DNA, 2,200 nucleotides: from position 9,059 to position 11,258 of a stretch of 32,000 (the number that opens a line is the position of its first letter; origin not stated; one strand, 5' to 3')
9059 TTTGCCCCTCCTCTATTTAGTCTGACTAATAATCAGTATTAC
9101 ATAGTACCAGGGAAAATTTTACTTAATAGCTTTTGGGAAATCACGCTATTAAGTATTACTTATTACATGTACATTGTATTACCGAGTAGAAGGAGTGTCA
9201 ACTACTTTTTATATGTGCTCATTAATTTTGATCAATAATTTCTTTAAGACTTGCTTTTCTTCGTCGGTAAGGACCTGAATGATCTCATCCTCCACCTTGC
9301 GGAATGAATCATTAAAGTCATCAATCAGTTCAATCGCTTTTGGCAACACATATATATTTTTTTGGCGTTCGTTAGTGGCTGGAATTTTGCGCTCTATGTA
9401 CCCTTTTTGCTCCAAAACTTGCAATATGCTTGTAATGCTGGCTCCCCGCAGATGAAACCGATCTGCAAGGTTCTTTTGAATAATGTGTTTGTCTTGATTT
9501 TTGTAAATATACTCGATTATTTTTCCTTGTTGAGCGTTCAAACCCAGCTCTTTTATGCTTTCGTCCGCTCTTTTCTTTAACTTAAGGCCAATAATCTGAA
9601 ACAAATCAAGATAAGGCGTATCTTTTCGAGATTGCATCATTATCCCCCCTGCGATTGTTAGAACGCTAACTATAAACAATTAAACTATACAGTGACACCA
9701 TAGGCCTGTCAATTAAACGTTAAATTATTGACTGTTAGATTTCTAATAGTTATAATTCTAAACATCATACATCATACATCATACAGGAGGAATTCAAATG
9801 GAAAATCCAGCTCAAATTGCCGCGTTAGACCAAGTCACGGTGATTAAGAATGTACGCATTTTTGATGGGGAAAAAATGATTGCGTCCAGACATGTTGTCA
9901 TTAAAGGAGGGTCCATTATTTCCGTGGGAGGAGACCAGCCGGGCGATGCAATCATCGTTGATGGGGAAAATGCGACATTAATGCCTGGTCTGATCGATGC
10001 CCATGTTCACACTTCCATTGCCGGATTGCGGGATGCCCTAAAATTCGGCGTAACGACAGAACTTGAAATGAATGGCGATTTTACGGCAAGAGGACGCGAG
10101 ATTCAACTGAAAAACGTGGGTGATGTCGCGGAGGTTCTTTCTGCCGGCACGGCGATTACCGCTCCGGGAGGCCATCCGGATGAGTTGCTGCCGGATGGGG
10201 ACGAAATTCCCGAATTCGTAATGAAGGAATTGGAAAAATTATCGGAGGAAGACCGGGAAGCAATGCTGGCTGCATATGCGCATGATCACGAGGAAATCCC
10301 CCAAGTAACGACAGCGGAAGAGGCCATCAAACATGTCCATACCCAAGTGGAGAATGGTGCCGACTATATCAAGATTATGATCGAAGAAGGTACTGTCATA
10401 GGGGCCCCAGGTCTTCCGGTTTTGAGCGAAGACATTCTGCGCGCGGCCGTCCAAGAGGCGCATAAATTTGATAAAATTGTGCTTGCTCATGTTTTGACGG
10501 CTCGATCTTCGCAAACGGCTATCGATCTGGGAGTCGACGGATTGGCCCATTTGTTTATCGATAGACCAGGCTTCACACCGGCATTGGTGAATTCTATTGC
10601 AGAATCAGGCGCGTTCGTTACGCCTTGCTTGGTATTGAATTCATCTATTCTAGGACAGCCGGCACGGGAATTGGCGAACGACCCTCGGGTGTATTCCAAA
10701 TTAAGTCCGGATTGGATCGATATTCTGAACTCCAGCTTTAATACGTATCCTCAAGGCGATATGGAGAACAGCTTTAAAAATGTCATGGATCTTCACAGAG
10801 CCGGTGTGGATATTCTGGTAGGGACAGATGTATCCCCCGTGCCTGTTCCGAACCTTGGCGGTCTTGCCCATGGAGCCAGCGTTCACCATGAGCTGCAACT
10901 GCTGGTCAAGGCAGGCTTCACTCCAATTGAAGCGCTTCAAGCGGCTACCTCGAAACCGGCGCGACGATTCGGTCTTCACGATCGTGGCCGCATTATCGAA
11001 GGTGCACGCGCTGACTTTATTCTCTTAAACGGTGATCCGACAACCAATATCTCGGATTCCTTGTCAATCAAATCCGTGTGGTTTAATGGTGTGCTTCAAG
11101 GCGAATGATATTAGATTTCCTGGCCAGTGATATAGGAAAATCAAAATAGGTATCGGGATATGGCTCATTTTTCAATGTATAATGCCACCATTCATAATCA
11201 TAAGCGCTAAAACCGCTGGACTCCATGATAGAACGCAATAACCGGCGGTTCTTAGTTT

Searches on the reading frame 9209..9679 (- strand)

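Call 38: search_protein_families(library=pfam, proteins=[window:9209-9679:-], max_evalue=0.01)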
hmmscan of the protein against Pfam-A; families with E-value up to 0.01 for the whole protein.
window:9209-9679:- (156 aa): 8 families
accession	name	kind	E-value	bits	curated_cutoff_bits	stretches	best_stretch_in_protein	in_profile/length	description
PF12802.13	MarR_2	-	1.7e-09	38.2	27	1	45-105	1-60/61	MarR family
PF01047.28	MarR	-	6e-08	32.9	24.6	1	47-106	1-58/59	MarR family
PF22381.2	Staph_reg_Sar_Rot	-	1.6e-07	31.7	27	1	42-121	7-84/85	Transcriptional regulator SarA/Rot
PF21984.2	DnaD_N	-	0.00027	21.5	27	1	41-111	8-82/101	DnaD N-terminal domain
PF13412.12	HTH_24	-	0.00044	20.2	21.9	1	47-96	1-48/48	Winged helix-turn-helix DNA-binding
PF01325.25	Fe_dep_repress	-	0.0012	19.4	26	1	54-96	9-53/60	Iron dependent repressor, N-terminal DNA binding domain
PF01726.22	LexA_DNA_bind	-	0.0078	16.4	23.7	0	49-98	6-59/65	LexA DNA binding domain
PF05158.18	RNA_pol_Rpc34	-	0.0091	15.9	28.4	0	39-112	74-146/332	RNA polymerase Rpc34 subunit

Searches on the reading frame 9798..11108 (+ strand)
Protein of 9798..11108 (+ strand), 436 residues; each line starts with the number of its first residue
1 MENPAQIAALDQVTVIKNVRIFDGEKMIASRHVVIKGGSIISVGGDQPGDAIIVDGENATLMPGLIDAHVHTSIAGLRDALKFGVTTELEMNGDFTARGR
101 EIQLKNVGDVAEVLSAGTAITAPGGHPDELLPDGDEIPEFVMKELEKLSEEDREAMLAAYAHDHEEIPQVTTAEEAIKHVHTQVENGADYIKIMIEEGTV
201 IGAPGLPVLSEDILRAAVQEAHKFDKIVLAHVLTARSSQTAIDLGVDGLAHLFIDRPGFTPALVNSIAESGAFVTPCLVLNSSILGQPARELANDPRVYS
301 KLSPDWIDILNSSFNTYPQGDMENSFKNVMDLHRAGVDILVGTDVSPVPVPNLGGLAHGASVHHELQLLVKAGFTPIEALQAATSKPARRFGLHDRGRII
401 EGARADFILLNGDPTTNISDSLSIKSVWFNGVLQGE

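Call 38: search_protein_families(library=pfam, proteins=[window:9798-11108:+], max_evalue=0.01)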
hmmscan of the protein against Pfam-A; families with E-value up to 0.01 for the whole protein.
window:9798-11108:+ (436 aa): 2 families
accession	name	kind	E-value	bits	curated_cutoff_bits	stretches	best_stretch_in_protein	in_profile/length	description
PF01979.26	Amidohydro_1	-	5.6e-25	88.7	25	1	60-432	1-343/345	Amidohydrolase family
PF07969.17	Amidohydro_3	-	1.6e-15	58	29.7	1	327-431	357-468/472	Amidohydrolase family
